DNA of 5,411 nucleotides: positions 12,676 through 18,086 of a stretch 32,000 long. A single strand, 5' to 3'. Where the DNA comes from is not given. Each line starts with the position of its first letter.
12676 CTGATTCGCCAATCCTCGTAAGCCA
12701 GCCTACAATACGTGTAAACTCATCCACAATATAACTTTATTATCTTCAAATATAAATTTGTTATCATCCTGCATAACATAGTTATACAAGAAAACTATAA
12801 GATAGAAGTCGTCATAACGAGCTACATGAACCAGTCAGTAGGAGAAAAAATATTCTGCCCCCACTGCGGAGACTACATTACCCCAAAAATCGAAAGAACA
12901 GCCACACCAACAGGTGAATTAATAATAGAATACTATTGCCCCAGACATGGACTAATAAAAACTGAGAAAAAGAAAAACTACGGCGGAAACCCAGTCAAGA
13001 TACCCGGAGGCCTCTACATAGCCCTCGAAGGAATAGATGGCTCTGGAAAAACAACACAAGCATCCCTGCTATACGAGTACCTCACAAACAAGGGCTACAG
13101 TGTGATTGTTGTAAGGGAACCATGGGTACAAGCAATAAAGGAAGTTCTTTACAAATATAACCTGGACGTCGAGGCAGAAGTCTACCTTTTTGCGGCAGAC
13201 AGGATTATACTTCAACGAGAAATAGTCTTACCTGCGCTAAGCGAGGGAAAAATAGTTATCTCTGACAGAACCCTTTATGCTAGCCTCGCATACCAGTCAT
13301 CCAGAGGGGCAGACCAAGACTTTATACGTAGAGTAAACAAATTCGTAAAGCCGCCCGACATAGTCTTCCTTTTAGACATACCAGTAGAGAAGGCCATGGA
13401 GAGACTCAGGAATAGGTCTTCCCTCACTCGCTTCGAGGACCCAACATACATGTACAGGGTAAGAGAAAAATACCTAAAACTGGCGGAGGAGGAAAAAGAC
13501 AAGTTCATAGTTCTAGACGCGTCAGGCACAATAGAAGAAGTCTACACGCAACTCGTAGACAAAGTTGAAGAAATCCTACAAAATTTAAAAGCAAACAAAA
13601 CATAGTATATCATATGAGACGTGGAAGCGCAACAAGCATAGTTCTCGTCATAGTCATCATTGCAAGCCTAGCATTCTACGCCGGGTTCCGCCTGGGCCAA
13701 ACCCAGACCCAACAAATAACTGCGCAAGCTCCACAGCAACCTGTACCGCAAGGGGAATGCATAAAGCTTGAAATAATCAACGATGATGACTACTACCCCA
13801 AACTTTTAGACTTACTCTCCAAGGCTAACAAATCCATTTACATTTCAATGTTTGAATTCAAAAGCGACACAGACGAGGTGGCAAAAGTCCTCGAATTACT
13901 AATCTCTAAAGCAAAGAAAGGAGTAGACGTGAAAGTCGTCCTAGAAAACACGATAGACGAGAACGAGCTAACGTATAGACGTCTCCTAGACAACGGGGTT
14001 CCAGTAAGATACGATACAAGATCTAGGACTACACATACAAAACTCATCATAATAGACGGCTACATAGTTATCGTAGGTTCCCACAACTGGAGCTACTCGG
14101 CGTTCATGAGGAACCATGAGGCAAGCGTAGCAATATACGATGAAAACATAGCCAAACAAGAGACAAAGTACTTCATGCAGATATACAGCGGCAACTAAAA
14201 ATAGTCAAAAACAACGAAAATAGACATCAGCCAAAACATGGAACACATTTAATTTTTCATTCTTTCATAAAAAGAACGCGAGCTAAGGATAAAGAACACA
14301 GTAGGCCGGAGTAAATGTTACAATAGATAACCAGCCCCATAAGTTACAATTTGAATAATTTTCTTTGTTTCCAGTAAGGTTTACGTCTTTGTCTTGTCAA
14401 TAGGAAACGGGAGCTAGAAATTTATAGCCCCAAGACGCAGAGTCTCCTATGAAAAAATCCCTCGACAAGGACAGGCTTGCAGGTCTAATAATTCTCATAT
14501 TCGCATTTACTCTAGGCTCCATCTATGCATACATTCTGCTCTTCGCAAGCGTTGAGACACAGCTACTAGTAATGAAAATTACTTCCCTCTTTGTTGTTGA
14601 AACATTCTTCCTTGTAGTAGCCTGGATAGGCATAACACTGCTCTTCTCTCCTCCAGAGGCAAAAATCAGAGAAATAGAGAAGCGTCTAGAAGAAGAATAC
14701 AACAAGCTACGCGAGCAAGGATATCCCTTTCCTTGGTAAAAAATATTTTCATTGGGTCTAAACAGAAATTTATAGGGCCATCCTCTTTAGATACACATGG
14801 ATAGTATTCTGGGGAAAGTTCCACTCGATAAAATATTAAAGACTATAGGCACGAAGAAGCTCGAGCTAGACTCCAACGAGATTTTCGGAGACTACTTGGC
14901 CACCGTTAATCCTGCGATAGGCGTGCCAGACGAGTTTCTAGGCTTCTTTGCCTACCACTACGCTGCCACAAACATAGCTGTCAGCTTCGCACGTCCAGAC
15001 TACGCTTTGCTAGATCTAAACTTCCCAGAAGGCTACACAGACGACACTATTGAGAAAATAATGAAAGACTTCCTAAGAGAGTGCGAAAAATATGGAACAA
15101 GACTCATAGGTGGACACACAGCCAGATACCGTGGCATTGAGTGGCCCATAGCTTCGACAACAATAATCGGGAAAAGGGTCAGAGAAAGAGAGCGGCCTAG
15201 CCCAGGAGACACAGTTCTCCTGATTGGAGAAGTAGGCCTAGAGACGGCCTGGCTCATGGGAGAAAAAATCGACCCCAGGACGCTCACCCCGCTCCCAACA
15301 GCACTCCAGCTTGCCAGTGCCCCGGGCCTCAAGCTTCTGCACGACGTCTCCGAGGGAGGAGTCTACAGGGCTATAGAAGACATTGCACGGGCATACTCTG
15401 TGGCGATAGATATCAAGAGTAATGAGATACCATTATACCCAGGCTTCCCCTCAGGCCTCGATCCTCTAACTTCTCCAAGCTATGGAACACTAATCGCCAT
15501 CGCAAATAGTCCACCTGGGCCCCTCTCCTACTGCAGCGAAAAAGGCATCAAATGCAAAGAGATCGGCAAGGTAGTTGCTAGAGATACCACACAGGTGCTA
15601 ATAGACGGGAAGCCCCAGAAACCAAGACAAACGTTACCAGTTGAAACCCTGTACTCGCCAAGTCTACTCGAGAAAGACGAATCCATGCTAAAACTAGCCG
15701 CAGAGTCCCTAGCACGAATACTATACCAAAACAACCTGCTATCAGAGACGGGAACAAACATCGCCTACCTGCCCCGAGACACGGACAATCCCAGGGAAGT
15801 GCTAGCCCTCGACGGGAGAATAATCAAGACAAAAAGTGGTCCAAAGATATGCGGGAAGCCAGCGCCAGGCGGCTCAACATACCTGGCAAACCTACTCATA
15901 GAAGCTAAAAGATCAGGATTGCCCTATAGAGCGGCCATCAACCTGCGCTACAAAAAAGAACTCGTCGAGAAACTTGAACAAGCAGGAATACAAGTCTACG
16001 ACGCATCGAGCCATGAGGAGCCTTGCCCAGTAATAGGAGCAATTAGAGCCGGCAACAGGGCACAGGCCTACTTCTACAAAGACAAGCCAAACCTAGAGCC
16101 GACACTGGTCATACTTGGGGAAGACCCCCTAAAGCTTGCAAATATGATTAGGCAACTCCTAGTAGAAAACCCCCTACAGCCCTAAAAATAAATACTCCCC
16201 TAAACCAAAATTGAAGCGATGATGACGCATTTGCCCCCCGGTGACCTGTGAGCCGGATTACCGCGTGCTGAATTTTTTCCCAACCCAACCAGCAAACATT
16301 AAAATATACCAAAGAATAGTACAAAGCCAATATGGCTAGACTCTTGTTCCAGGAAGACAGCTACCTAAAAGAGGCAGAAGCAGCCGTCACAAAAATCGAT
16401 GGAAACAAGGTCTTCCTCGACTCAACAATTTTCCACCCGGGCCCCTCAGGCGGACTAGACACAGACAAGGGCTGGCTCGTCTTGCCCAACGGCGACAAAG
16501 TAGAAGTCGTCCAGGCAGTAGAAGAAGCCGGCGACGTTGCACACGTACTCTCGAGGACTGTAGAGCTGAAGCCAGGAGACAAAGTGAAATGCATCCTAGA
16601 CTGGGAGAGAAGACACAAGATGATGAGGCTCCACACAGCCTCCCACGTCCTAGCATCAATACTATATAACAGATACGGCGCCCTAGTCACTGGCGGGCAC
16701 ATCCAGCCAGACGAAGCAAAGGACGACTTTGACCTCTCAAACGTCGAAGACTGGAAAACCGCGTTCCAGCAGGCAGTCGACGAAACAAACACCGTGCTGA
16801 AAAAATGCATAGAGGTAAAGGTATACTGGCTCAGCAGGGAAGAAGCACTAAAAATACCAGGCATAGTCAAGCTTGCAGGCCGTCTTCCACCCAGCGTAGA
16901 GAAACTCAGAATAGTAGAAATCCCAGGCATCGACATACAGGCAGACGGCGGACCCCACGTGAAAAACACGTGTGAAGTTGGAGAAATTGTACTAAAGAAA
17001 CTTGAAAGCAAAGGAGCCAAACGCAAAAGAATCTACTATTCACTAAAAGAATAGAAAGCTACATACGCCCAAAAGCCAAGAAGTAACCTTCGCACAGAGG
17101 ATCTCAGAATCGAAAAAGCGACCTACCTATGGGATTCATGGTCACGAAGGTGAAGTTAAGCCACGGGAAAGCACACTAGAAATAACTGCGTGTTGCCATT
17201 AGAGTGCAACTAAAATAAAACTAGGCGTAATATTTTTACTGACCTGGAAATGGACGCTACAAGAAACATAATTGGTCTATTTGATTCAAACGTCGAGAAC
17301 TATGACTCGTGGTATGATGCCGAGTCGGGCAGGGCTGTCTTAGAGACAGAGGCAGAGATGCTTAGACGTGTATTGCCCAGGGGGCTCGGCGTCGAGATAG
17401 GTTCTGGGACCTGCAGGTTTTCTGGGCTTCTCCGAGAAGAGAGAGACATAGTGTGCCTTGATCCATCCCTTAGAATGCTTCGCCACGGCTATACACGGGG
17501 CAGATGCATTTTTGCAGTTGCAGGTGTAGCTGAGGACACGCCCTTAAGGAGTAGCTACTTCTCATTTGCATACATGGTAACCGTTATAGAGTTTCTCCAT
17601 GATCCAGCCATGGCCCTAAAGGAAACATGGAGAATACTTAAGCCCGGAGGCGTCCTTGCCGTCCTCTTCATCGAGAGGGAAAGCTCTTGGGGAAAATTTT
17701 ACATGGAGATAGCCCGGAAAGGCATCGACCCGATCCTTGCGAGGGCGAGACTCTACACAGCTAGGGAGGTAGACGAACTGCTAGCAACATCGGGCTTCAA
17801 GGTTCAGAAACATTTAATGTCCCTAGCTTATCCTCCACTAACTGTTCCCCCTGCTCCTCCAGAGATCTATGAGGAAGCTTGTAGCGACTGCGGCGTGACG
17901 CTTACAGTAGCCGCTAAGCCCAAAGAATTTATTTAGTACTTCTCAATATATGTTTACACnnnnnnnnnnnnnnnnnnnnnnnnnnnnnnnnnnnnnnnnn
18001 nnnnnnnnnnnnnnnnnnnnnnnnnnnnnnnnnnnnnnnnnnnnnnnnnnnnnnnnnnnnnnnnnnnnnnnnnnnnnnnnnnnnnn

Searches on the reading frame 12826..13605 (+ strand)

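Call 3: search_protein_families(library=pfam, proteins=[window:12826-13605:+], max_evalue=0.1)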
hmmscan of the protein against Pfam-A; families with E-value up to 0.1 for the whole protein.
window:12826-13605:+ (259 aa): 16 families
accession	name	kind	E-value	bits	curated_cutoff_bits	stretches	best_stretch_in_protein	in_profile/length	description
PF02223.23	Thymidylate_kin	-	6.4e-47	160.1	27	1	67-241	1-183/185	Thymidylate kinase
PF13521.12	AAA_28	-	1.2e-06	29.3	27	1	65-235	2-160/164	AAA domain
PF01712.25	dNK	-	8.8e-06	26.1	27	1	65-251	1-202/203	Deoxynucleoside kinase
PF08433.16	KTI12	-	0.00033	20.7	22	1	66-151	5-81/271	Chromatin associated protein KTI12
PF00448.28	SRP54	-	0.00057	20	22.7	1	64-96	3-35/196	SRP54-type protein, GTPase domain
PF20720.3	nSTAND3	-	0.0014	18.8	27.2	1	65-99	20-54/155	Novel STAND NTPase 3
PF13238.12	AAA_18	-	0.0019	19.1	29.4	1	65-198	1-112/128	AAA domain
PF24883.2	NPHP3_N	-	0.0048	17.5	24.8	0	66-93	26-53/164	Nephrocystin 3, N-terminal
PF03266.21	NTPase_1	-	0.0058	16.9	23.9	0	65-94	2-31/168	NTPase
PF13671.12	AAA_33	-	0.0073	17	27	1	66-199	3-120/143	AAA domain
PF13207.12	AAA_17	-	0.0086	16.8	27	0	69-199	2-124/136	AAA domain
PF03029.23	ATP_bind_1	-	0.012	15.8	27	1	69-117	3-49/240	Conserved hypothetical ATP binding protein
PF06414.18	Zeta_toxin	-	0.036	13.9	22.3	1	68-150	22-104/199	Zeta toxin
PF16575.11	CLP1_P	-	0.037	14.3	26.6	0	71-96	3-28/188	mRNA cleavage and polyadenylation factor CLP1 P-loop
PF13604.12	AAA_30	-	0.039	14.1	27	1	64-96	20-52/191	AAA domain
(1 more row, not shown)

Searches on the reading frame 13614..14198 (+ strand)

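Call 3: search_protein_families(library=pfam, proteins=[window:13614-14198:+], max_evalue=0.1)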
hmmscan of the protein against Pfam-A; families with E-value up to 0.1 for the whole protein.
window:13614-14198:+ (194 aa): 3 families
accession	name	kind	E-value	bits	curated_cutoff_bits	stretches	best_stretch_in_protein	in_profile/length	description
PF13091.12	PLDc_2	-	2.3e-26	92.6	27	1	64-190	1-131/132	PLD-like domain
PF00614.28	PLDc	-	5.3e-05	23.5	21.9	1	140-161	5-26/28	Phospholipase D Active site motif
PF17941.7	PP_kinase_C_1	-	0.00069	19.7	25.7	1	86-147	46-111/167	Polyphosphate kinase C-terminal domain 1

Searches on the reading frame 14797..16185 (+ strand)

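Call 88: search_protein_families(library=pfam, proteins=[window:14797-16185:+], max_evalue=0.0001)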
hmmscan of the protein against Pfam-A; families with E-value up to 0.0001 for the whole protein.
window:14797-16185:+ (462 aa): 3 families
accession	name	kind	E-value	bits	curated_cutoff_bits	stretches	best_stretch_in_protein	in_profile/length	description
PF10120.14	ThiN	-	1.9e-29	102.9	25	1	299-452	3-164/165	Thiamine-phosphate synthase ThiN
PF00586.29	AIRS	-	1e-09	39.2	24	1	44-125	31-110/112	AIR synthase related protein, N-terminal domain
PF02769.27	AIRS_C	-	1.8e-09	38.4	23.1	1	137-267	3-153/156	AIR synthase related protein, C-terminal domain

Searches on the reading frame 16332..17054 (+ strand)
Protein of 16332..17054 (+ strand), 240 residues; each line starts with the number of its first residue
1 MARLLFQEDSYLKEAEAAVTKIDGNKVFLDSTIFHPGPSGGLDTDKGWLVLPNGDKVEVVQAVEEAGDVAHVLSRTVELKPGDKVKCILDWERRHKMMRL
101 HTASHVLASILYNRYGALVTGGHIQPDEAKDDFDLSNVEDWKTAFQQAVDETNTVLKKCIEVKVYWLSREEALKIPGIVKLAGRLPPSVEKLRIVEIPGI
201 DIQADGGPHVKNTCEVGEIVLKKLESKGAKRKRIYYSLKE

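Call 88: search_protein_families(library=pfam, proteins=[window:16332-17054:+], max_evalue=0.0001)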
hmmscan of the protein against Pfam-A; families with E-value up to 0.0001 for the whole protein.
window:16332-17054:+ (240 aa): 2 families
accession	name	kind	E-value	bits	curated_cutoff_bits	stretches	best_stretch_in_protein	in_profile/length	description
PF07973.19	tRNA_SAD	-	5.5e-12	45.9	24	1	192-235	1-44/44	Threonyl and Alanyl tRNA synthetase second additional domain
PF01411.24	tRNA-synt_2c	-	4.3e-07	29.3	30.3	1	13-93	473-552/552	tRNA synthetases class II (A)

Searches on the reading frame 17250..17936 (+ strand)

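Call 88: search_protein_families(library=pfam, proteins=[window:17250-17936:+], max_evalue=0.0001)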
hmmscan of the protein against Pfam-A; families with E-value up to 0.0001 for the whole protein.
window:17250-17936:+ (228 aa): 4 families
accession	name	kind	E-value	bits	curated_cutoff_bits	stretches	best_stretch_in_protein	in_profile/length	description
PF08241.18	Methyltransf_11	-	5.9e-14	52.9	21.2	1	48-137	1-94/95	Methyltransferase domain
PF13649.12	Methyltransf_25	-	2.4e-09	38.2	27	1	49-134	3-97/97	Methyltransferase domain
PF13489.12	Methyltransf_23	-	9.9e-09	35.6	27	1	47-187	26-163/164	Methyltransferase domain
PF08242.18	Methyltransf_12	-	6.5e-08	33.6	30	1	48-136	1-98/98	Methyltransferase domain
